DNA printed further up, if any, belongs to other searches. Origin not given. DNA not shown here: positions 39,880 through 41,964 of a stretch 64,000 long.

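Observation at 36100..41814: Operon of three tandem dynamin-like GTPases (LeoABC/Eleos-like) adjacent to a toxin-antitoxin-like pair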

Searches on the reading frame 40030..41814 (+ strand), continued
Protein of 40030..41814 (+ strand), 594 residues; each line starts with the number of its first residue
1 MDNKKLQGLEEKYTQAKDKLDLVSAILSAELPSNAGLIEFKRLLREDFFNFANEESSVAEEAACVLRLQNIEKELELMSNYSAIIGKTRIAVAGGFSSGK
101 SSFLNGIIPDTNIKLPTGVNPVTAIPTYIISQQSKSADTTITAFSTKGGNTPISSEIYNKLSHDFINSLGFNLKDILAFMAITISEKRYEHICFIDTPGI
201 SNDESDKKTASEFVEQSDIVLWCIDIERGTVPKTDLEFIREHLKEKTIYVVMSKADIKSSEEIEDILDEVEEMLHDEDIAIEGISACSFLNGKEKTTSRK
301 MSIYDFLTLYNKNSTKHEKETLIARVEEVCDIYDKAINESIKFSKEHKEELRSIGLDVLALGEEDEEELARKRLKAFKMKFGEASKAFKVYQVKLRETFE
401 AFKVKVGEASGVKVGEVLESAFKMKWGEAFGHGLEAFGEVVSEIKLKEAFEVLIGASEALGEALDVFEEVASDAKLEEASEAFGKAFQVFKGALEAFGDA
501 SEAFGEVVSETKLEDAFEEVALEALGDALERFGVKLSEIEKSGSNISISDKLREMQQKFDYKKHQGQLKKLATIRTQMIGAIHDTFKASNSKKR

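Call 42: fold_search(model_id=the predicted structure, library=pdb)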
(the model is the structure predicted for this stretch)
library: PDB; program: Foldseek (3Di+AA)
matches with E <= 10: 456; with E <= 0.001: 143
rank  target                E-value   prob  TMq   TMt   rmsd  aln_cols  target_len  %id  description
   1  6jfm_B                9.3e-12  1.00  0.30  0.40  15.3       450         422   14  Mitofusin2 (MFN2)_T111D (released 2019-11-13)
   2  6jfk                  1.5e-11  1.00  0.31  0.41  14.2       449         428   13  GDP bound Mitofusin2 (MFN2) (released 2019-11-13)
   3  5yew_C                5.5e-11  1.00  0.29  0.43  13.8       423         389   16  Structural basis for GTP hydrolysis and conformational change of mitofusin 1 in mediating mitochondrial fusion (released 2018-01-31)
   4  5yew_A                5.8e-11  1.00  0.29  0.43  13.7       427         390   15  Structural basis for GTP hydrolysis and conformational change of mitofusin 1 in mediating mitochondrial fusion (released 2018-01-31)
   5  5gns                  1.2e-10  1.00  0.27  0.41  16.8       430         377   14  Structures of human Mitofusin 1 provide insight into mitochondrial tethering (released 2016-12-07)
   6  5yew_B                1.4e-10  1.00  0.29  0.43  12.3       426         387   14  Structural basis for GTP hydrolysis and conformational change of mitofusin 1 in mediating mitochondrial fusion (released 2018-01-31)
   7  5gof                  1.6e-10  1.00  0.28  0.41  13.0       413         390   14  Truncated mitofusin-1, GTP-bound (released 2017-01-25)
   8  6jfm_A                2.1e-10  1.00  0.32  0.43  14.2       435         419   14  Mitofusin2 (MFN2)_T111D (released 2019-11-13)
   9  5gom_B                3.0e-10  1.00  0.27  0.38  15.2       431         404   13  Truncated mitofusin-1, transition-like state (released 2017-02-01)
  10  5gnt                  3.3e-10  1.00  0.31  0.46  11.8       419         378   14  BDLP-like folding of Mitofusin 1 (released 2016-11-23)
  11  6j72                  4.3e-10  1.00  0.29  0.31  29.5       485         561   15  Crystal structure of IniA from Mycobacterium smegmatis with GTP bound (released 2019-09-11)
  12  9kfd_A                6.1e-10  1.00  0.32  0.43  14.8       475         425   14  Truncated Fzo1,GTP-bound (released 2025-08-27)
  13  5go4                  1.0e-09  1.00  0.30  0.41  13.2       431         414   14  Truncated mitofusin-1, nucleotide-free (released 2017-01-25)
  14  5goe                  1.2e-09  1.00  0.27  0.41  16.4       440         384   15  Truncated mitofusin-1, GDP-bound (released 2017-01-25)
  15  9kfd_B                2.2e-09  1.00  0.31  0.42  14.7       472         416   15  Truncated Fzo1,GTP-bound (released 2025-08-27)
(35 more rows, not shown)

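Call 44: search_protein_families(library=pfam, alignment_id=A2, max_evalue=0.0001)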
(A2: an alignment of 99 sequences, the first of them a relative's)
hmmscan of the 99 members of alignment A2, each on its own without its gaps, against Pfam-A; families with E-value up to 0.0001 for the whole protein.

A. member 1, L008:199-921:+ (241 aa): 4 families
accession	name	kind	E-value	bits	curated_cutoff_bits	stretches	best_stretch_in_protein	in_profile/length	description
PF13683.12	rve_3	-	4.2e-11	42.9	26.5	1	153-206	12-61/67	Integrase core domain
PF18945.5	VipB_2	-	1.1e-05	26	27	0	170-217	23-72/112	EvpB/VC_A0108, tail sheath gpW/gp25-like domain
PF01637.24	ATPase_2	-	3.6e-05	24.1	33.2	1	6-128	1-106/225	ATPase domain predominantly from Archaea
PF20720.3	nSTAND3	-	8.4e-05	22.8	27.2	0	18-69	8-60/155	Novel STAND NTPase 3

B. families by the number of members that match (of 99 scanned): 71 families (the first 25 are shown)
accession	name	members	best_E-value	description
PF13280.12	WYL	12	1.8e-14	WYL domain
PF25583.1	WCX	10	1.8e-16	WCX domain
PF06803.17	DUF1232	2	7.1e-15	Protein of unknown function (DUF1232)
PF01381.28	HTH_3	2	4.6e-08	Helix-turn-helix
PF02169.21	LPP20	2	1e-06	LPP20 lipoprotein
PF08220.18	HTH_DeoR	2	8.8e-06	DeoR-like helix-turn-helix domain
PF06087.18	Tyr-DNA_phospho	2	3.7e-05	Tyrosyl-DNA phosphodiesterase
PF08279.18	HTH_11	2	3.7e-05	HTH domain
PF13091.12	PLDc_2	2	7.4e-05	PLD-like domain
PF09364.15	XFP_N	1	3e-176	XFP N-terminal domain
PF05661.17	DUF808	1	8.4e-111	Protein of unknown function (DUF808)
PF03379.19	CcmB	1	8.6e-95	CcmB protein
PF09363.15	XFP_C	1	1.5e-92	XFP C-terminal domain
PF03894.20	XFP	1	2.4e-90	D-xylulose 5-phosphate/D-fructose 6-phosphate phosphoketolase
PF05167.17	DUF711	1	2.4e-79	Uncharacterised ACR (DUF711)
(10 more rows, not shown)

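Call 46: search_protein_families(library=pfam, alignment_id=A3, max_evalue=0.0001)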
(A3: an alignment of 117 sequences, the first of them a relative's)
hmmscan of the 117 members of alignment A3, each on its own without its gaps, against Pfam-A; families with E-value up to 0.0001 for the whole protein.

A. member 1, L008:9904-10167:+ (88 aa): 4 families
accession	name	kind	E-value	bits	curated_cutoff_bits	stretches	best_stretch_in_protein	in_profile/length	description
PF01527.26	HTH_Tnp_1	-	8.5e-27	93.6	24.1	1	2-71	2-75/75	Transposase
PF13518.12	HTH_28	-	4.7e-07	30.2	25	1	13-46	4-37/52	Helix-turn-helix domain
PF13384.12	HTH_23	-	4.9e-06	26.6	24.6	1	13-49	9-47/50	Homeodomain-like domain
PF13022.12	HTH_Tnp_1_2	-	6.3e-05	23.5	27.9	0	9-45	13-50/122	Helix-turn-helix of insertion element transposase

B. families by the number of members that match (of 117 scanned): 126 families (the first 25 are shown)
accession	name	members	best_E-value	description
PF01609.27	DDE_Tnp_1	3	9e-18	Transposase DDE domain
PF13245.12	AAA_19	3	1.5e-17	AAA domain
PF13401.12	AAA_22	3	1.5e-08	AAA domain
PF00580.27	UvrD-helicase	3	1e-07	UvrD/REP helicase N-terminal domain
PF18897.5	Gp3-like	2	1.3e-46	Recombination directionality factor-like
PF09588.16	YqaJ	2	2.7e-46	YqaJ-like viral recombinase domain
PF00004.35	AAA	2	1.6e-44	ATPase family associated with various cellular activities (AAA)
PF25583.1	WCX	2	4e-18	WCX domain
PF13280.12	WYL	2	7.9e-15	WYL domain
PF08378.17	NERD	2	3.6e-14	Nuclease-related domain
PF14237.11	GYF_2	2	8e-14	GYF domain 2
PF13604.12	AAA_30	2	3.5e-13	AAA domain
PF13238.12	AAA_18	2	1.1e-10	AAA domain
PF13020.12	NOV_C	2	2e-10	Protein NO VEIN, C-terminal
PF07728.20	AAA_5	2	3.9e-10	AAA domain (dynein-related subfamily)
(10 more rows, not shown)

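Call 47: search_protein_families(library=padloc, alignment_id=A3, max_evalue=1e-10)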
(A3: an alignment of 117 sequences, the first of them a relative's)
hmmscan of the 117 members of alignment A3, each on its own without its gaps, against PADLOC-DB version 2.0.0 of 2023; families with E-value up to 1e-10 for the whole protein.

A. member 1, L008:9904-10167:+ (88 aa): 1 family
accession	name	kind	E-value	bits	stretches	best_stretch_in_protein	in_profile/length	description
PDLC02590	DrmC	-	3.9e-44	147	1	1-88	1-88/88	DrmC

B. families by the number of members that match (of 117 scanned): 78 families (the first 25 are shown)
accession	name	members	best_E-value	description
PDLC03813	RTasNERD-Hel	2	3.2e-74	DRT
PDLC02196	IetA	2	4.2e-44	-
PDLC03921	MkoA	2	5.8e-40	-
PDLC02195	IetA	2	9.9e-39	-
PDLC04232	IetA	2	1.8e-33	-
PDLC01652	WYL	2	2.7e-30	"CAS-I,CAS-II,CAS-III,CAS-IV,CAS-V,CAS-VI; associated_signaling"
PDLC01087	C3a187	2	6.5e-29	NERD+UvrD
PDLC04231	IetA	2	8.4e-26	-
PDLC00915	TRIP13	2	1.8e-21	TRIP13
PDLC01457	WYL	2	1e-19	"CAS-I,CAS-II,CAS-III,CAS-IV,CAS-V,CAS-VI; associated_signaling"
PDLC00914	TRIP13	2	1.6e-13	TRIP13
PDLC04853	PDC-S05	1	7.3e-134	-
PDLC04851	PDC-S05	1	5.1e-131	-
PDLC04843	PDC-S05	1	1.8e-127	-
PDLC04852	PDC-S05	1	2.5e-126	-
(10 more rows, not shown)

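Call 48: search_protein_families(library=padloc, alignment_id=A2, max_evalue=1e-10)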
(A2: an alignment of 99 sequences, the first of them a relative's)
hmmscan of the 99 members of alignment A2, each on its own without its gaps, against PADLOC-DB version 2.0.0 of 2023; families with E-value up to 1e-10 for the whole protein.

A. member 1, L008:199-921:+ (241 aa): 0 families

B. families by the number of members that match (of 99 scanned): 44 families (the first 25 are shown)
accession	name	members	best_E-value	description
PDLC01652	WYL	12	5.5e-27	"CAS-I,CAS-II,CAS-III,CAS-IV,CAS-V,CAS-VI; associated_signaling"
PDLC01457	WYL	11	6.8e-28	"CAS-I,CAS-II,CAS-III,CAS-IV,CAS-V,CAS-VI; associated_signaling"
PDLC01766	Cas3c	3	1.9e-18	-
PDLC03614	REase_MTase_IIG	1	8.9e-264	Type IIG restriction enzyme-methyltransferase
PDLC03042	REase_I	1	4.1e-260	Type I restriction enzyme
PDLC03611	REase_MTase_IIG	1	3.1e-209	Type IIG restriction enzyme-methyltransferase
PDLC02643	DrmMI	1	1.8e-63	DrmMI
PDLC04689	PDC-M51A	1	5e-59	-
PDLC03920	MkoA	1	7.1e-49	-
PDLC02638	DrmMI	1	8.6e-48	DrmMI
PDLC03047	REase_I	1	9.6e-46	Type I restriction enzyme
PDLC03049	REase_I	1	1.1e-45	Type I restriction enzyme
PDLC04111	JukA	1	8.8e-37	-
PDLC04690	PDC-M51B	1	4.2e-36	-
PDLC04113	JukA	1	3.8e-33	-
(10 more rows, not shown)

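Call 68: search_protein_families(library=pfam, proteins=[L029:7996-10245:+, L032:7774-10233:+, L088:8053-10212:+, L037:8206-10296:+, L024:7049-8941:+, L025:8533-10368:+, L028:7831-10266:+, L028:10574-12592:+, L042:8728-10827:+, L083:7379-9268:+], max_evalue=0.001)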
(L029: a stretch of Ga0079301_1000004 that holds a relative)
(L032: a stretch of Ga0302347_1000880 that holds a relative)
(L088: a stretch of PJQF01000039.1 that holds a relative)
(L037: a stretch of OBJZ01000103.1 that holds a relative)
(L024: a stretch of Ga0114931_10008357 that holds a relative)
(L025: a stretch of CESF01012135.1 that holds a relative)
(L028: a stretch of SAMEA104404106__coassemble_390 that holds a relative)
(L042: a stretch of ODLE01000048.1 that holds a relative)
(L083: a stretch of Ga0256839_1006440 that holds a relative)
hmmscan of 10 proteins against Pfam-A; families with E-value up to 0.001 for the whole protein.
L029:7996-10245:+ (750 aa): 4 families
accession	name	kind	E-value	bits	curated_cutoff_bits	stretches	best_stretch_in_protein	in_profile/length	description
PF00350.29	Dynamin_N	-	7.4e-08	33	27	1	421-592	1-167/168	Dynamin family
PF01926.29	MMR_HSR1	-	5.3e-06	27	21.9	1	421-592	2-113/113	50S ribosome-binding GTPase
PF24423.1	OVT1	-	0.00039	21.2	30.9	0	183-266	7-88/100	Major antigen, helical domain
PF07926.17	TPR_MLP1_2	-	0.00088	19.7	36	1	166-280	4-118/129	TPR/MLP1/MLP2-like protein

L032:7774-10233:+ (820 aa): 2 families
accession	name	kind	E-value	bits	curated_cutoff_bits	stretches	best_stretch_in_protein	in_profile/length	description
PF00350.29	Dynamin_N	-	2.3e-08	34.7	27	1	491-662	1-167/168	Dynamin family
PF01926.29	MMR_HSR1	-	0.00011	22.8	21.9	0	491-662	2-113/113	50S ribosome-binding GTPase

L088:8053-10212:+ (720 aa): 3 families
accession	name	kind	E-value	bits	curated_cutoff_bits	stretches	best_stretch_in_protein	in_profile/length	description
PF00350.29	Dynamin_N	-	1.2e-05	25.8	27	1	400-553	3-151/168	Dynamin family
PF01926.29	MMR_HSR1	-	0.00029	21.4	21.9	0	399-568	3-113/113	50S ribosome-binding GTPase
PF19220.6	Rod_CreS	-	0.0008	19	100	0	75-335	14-278/359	Crescentin, rod domain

L037:8206-10296:+ (697 aa): 2 families
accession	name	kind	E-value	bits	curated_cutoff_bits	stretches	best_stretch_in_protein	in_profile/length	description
PF00350.29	Dynamin_N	-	3.7e-07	30.8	27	1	348-516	3-166/168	Dynamin family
PF01926.29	MMR_HSR1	-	8.9e-05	23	21.9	0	347-516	3-113/113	50S ribosome-binding GTPase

L024:7049-8941:+ (631 aa): 2 families
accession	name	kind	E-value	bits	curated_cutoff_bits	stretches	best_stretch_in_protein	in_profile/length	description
PF00350.29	Dynamin_N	-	4.9e-10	40.1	27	1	302-466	3-162/168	Dynamin family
PF01926.29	MMR_HSR1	-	4.9e-05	23.8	21.9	0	301-470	3-113/113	50S ribosome-binding GTPase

L025:8533-10368:+ (612 aa): 2 families
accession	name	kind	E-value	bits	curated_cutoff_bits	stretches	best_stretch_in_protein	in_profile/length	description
PF00350.29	Dynamin_N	-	5.7e-11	43.2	27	1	239-406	1-165/168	Dynamin family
PF01926.29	MMR_HSR1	-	0.00015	22.3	21.9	0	240-407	3-113/113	50S ribosome-binding GTPase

L028:7831-10266:+ (812 aa): 4 families
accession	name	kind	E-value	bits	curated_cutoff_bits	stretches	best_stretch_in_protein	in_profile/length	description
PF00350.29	Dynamin_N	-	1.6e-13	51.4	27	1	458-630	1-168/168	Dynamin family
PF01926.29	MMR_HSR1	-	2.6e-09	37.6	21.9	1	458-629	2-113/113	50S ribosome-binding GTPase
PF05701.16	WEMBL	-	1.8e-08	34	35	0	295-382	355-442/562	Weak chloroplast movement under blue light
PF12072.13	RNase_Y_N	-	1e-05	25.5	32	0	23-109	50-136/201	RNase Y N-terminal region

L028:10574-12592:+ (673 aa): 8 families
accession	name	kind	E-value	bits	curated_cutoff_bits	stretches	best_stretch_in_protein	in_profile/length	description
PF13533.13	Biotin_lipoyl_2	-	2.1e-15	56.5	29.8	1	455-476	11-32/32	Biotin-lipoyl like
PF00350.29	Dynamin_N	-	6.2e-14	52.8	27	1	91-263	1-168/168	Dynamin family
PF00364.28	Biotin_lipoyl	-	4.2e-12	46.2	22.1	1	453-513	15-73/73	Biotin-requiring enzyme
PF01926.29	MMR_HSR1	-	2.2e-10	41.1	21.9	1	91-262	2-113/113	50S ribosome-binding GTPase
PF16576.10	HlyD_D23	-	7.6e-08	32.3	30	0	416-477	84-141/214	Barrel-sandwich domain of CusB or HlyD membrane-fusion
PF13437.12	HlyD_3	-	1.2e-07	32.8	22.2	0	485-544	2-62/106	HlyD family secretion protein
PF00009.33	GTP_EFTU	-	1.3e-06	28.6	26.5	1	91-304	6-176/188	Elongation factor Tu GTP binding domain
PF05896.17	NQRA_N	-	4e-05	24.2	25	0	443-496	30-78/94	NqrA N-terminal barrel-sandwich hybrid domain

L042:8728-10827:+ (700 aa): 2 families
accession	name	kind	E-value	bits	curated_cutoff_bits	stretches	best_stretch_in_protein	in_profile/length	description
PF00350.29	Dynamin_N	-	4.2e-12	46.8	27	1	177-350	1-168/168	Dynamin family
PF01926.29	MMR_HSR1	-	1.4e-06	28.8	21.9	1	177-349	2-113/113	50S ribosome-binding GTPase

L083:7379-9268:+ (630 aa): 2 families
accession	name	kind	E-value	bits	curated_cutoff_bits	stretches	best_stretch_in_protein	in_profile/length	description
PF00350.29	Dynamin_N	-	1.4e-10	41.9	27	1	173-342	1-166/168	Dynamin family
PF13007.12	LZ_Tnp_IS66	-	0.00052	21.1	22.9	0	486-554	5-65/71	Transposase C of IS166 homeodomain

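Call 72: search_protein_representatives(alignment_id=A1)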
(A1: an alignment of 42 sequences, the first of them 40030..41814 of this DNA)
Query: 42 sequences, 636 profile positions. Proteins with E-value up to 0.001 (for the whole library): 5042; up to 1e-10: 1721; up to 1e-30: 930. The best 150 are listed.
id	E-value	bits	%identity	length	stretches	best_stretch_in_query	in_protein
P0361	4.9e-208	709.5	-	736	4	30-499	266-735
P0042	2.1e-204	697.5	-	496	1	3-501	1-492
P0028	3.7e-202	690.1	-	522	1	3-501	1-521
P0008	4.0e-201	686.7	-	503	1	1-500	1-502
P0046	1.7e-199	681.3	-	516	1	4-502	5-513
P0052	2.5e-196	670.8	-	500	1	4-503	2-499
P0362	3.0e-195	667.3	-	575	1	3-510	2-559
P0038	6.5e-193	659.6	-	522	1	4-505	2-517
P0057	6.0e-192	656.4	-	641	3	31-500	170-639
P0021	7.7e-192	656.0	-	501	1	3-500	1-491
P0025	1.9e-191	654.8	-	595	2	4-498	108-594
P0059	2.5e-188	644.4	-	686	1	38-608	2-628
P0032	3.7e-188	643.9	-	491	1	12-498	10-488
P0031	6.4e-187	639.8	-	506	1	3-500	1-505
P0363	8.3e-186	636.1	-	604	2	25-503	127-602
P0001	6.1e-153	527.5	-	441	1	38-442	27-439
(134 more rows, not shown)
